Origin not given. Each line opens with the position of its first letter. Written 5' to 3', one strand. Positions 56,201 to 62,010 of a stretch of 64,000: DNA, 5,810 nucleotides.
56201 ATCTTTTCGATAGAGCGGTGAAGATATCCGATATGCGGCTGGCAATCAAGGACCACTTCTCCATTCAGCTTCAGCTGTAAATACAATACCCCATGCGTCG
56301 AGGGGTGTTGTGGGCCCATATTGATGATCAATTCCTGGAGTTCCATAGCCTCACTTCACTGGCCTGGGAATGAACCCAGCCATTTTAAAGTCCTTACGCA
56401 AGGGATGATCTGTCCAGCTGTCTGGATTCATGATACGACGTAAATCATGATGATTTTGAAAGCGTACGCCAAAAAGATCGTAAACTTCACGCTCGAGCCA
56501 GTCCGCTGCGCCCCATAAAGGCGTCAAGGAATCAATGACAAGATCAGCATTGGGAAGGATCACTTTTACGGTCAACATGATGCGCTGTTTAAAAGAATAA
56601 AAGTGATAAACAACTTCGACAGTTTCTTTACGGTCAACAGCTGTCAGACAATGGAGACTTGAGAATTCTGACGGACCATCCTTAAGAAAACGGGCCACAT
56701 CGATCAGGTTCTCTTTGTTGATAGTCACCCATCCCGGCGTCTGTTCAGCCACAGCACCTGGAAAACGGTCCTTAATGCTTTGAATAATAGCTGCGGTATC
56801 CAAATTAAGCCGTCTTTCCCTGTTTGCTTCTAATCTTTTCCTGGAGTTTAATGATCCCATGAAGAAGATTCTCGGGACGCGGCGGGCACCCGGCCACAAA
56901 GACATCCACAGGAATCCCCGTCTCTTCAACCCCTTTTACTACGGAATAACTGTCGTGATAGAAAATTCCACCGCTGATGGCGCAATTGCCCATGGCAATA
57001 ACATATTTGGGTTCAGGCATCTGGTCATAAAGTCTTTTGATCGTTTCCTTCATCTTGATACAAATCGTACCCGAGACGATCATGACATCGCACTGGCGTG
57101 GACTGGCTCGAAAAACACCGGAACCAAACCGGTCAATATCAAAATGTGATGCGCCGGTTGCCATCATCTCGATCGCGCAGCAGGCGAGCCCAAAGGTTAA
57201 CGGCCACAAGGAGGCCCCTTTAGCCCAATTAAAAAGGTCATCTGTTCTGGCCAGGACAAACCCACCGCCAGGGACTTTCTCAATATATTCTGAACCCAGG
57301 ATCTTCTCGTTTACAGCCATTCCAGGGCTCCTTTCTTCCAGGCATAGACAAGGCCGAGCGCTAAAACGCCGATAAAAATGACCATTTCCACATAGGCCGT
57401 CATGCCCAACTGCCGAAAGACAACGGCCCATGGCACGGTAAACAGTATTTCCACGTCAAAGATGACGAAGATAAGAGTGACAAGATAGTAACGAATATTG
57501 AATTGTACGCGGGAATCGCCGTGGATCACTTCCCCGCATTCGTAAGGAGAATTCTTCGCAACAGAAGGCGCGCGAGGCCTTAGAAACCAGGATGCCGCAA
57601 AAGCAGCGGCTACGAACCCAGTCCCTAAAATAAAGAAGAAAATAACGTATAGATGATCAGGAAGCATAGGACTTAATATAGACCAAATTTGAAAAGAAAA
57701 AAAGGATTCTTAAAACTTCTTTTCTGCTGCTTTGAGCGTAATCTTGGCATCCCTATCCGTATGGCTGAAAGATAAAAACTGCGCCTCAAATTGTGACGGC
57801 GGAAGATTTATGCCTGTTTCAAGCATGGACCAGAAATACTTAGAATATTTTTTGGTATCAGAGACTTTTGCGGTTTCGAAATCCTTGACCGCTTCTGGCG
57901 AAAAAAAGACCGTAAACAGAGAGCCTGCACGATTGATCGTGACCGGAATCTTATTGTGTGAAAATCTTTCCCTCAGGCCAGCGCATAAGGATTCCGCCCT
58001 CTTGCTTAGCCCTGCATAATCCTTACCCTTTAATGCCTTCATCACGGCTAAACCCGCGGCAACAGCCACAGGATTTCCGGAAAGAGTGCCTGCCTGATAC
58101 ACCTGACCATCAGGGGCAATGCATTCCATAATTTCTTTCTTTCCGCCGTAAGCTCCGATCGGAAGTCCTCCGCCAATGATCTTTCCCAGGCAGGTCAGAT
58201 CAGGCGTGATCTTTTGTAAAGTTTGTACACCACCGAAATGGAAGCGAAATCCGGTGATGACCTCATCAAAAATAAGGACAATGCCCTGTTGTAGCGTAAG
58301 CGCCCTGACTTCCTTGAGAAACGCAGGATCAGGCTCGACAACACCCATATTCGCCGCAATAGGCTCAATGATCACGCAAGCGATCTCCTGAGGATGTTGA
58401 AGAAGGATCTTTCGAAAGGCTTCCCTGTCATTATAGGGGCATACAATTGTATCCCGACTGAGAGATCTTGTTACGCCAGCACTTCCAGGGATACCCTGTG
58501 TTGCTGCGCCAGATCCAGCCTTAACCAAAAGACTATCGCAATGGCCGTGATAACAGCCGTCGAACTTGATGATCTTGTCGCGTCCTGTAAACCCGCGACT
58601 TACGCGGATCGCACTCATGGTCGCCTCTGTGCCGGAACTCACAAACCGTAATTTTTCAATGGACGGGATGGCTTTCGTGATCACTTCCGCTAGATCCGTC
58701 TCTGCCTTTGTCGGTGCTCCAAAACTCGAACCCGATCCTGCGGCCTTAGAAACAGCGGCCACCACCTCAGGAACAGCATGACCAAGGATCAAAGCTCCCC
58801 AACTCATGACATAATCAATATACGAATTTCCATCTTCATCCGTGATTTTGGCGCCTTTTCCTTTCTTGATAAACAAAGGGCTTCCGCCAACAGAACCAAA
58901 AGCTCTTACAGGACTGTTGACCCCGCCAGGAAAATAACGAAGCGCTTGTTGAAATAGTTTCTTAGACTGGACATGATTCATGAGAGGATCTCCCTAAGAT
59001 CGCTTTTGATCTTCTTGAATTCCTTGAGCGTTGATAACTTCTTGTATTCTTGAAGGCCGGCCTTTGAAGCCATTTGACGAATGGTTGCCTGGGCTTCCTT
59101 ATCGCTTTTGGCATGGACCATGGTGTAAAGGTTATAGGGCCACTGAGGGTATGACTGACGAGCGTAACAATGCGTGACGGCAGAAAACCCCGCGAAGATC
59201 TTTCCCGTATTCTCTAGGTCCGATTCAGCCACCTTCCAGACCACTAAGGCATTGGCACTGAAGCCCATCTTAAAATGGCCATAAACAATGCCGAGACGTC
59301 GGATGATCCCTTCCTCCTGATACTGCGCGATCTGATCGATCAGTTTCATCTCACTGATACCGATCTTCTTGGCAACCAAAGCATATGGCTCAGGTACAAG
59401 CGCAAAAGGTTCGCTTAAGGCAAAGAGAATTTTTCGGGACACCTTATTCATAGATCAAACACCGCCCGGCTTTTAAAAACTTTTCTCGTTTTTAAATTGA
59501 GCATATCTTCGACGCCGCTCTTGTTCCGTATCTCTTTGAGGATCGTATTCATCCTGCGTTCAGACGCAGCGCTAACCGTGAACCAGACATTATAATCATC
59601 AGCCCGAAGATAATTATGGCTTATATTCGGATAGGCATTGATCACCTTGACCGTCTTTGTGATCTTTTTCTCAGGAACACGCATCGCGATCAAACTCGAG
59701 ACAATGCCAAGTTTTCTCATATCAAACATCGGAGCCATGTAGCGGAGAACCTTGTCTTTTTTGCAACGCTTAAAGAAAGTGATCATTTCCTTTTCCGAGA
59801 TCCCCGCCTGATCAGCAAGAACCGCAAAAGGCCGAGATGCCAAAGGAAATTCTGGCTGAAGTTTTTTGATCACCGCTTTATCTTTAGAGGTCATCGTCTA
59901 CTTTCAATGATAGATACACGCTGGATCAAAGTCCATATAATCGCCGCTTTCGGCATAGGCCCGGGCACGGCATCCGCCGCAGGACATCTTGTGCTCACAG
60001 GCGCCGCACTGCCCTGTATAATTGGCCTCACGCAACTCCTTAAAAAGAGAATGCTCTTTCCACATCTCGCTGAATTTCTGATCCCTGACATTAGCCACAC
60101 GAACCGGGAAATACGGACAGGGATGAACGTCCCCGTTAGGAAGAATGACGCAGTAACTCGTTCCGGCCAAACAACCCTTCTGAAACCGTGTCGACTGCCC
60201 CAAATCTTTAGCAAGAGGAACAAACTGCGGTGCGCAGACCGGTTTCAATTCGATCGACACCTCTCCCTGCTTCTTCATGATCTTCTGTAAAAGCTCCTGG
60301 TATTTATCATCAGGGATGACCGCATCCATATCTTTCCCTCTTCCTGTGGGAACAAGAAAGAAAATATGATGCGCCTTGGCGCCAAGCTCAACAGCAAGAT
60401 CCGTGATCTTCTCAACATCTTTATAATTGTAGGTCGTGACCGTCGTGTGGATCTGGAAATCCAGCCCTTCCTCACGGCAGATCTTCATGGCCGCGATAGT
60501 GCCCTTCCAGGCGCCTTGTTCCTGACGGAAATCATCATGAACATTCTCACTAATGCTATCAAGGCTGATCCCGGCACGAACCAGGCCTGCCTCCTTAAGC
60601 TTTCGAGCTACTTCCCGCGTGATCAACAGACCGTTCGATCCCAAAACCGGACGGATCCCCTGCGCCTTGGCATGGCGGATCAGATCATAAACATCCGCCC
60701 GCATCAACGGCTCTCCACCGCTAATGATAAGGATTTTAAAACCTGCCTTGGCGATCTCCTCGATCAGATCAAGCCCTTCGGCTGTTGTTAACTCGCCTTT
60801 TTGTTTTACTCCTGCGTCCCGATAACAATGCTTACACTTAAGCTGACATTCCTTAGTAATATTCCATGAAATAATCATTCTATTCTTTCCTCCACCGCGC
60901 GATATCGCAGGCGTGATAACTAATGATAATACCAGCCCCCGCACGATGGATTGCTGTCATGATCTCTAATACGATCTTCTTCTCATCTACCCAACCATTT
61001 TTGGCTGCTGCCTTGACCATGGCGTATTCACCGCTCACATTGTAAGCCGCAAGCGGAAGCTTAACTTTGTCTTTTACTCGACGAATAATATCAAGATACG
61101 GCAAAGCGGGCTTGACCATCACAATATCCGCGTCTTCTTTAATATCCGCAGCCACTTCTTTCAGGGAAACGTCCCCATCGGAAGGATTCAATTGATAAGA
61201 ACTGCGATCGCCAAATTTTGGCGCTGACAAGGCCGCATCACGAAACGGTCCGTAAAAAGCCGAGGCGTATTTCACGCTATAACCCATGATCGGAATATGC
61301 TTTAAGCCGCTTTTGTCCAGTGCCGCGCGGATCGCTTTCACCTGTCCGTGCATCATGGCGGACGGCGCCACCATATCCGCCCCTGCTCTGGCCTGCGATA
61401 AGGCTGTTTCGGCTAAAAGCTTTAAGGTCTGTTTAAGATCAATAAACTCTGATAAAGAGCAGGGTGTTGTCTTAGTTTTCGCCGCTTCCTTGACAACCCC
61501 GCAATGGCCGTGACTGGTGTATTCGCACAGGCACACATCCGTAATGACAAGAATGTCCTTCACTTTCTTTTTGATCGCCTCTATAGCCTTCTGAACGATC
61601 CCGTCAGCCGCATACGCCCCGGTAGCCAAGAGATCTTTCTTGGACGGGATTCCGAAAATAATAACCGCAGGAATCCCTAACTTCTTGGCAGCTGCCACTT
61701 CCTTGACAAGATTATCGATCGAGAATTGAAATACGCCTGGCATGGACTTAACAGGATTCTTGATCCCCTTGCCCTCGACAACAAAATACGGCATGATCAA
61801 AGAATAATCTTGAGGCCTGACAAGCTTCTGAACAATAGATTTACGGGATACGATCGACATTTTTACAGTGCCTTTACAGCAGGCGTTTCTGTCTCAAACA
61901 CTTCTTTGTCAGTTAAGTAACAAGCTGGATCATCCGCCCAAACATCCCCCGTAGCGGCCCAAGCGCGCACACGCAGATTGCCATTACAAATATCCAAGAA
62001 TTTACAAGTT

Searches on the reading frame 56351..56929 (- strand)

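Call 39: search_protein_families(library=pfam, proteins=[window:56351-56929:-], max_evalue=0.0001)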
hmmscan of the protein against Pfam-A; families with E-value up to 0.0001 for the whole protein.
window:56351-56929:- (192 aa): 1 family
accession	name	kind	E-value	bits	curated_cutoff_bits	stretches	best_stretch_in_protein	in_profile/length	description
PF00329.25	Complex1_30kDa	-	8.6e-42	143.1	22.5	1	68-185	1-122/124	Respiratory-chain NADH dehydrogenase, 30 Kd subunit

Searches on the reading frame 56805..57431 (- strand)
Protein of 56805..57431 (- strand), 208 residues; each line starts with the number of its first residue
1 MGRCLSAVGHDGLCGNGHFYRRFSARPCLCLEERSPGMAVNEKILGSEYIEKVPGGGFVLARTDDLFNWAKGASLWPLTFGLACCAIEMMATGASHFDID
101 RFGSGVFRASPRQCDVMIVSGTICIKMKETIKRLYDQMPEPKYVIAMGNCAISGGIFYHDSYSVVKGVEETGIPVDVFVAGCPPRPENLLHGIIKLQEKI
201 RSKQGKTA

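Call 39: search_protein_families(library=pfam, proteins=[window:56805-57431:-], max_evalue=0.0001)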
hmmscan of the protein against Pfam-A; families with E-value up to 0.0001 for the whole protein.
window:56805-57431:- (208 aa): 1 family
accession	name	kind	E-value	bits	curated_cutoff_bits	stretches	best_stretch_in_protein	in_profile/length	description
PF01058.29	Oxidored_q6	-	1.4e-30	106.1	27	1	84-196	1-128/128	NADH ubiquinone oxidoreductase, 20 Kd subunit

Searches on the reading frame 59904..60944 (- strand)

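Call 39: search_protein_families(library=pfam, proteins=[window:59904-60944:-], max_evalue=0.0001)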
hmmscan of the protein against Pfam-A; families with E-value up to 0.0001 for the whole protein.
window:59904-60944:- (346 aa): 3 families
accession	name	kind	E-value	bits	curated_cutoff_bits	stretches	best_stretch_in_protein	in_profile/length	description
PF04055.27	Radical_SAM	-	1.4e-29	103.8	29.5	1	28-183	2-165/166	Radical SAM superfamily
PF13186.11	SPASM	-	2.5e-10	40.9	21.5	1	258-316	1-66/67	Iron-sulfur cluster-binding domain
PF13353.11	Fer4_12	-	1.3e-07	32.4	22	1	30-107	12-93/137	4Fe-4S single cluster domain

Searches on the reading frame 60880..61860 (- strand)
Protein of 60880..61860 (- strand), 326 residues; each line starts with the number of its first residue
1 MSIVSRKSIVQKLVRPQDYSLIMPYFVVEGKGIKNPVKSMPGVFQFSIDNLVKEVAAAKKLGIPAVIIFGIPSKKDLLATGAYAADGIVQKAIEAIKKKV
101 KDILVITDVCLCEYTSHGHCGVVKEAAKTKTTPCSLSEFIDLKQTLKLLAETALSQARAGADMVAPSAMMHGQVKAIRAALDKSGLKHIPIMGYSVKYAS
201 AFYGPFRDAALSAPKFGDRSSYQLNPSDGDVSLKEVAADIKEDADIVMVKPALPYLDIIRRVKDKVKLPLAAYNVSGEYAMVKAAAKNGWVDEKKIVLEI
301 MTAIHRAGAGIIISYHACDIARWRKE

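Call 39: search_protein_families(library=pfam, proteins=[window:60880-61860:-], max_evalue=0.0001)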
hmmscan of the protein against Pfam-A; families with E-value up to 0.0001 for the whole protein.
window:60880-61860:- (326 aa): 1 family
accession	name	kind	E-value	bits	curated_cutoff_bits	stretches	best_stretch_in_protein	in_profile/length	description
PF00490.27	ALAD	-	1.5e-132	442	24.6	1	17-323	23-317/317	Delta-aminolevulinic acid dehydratase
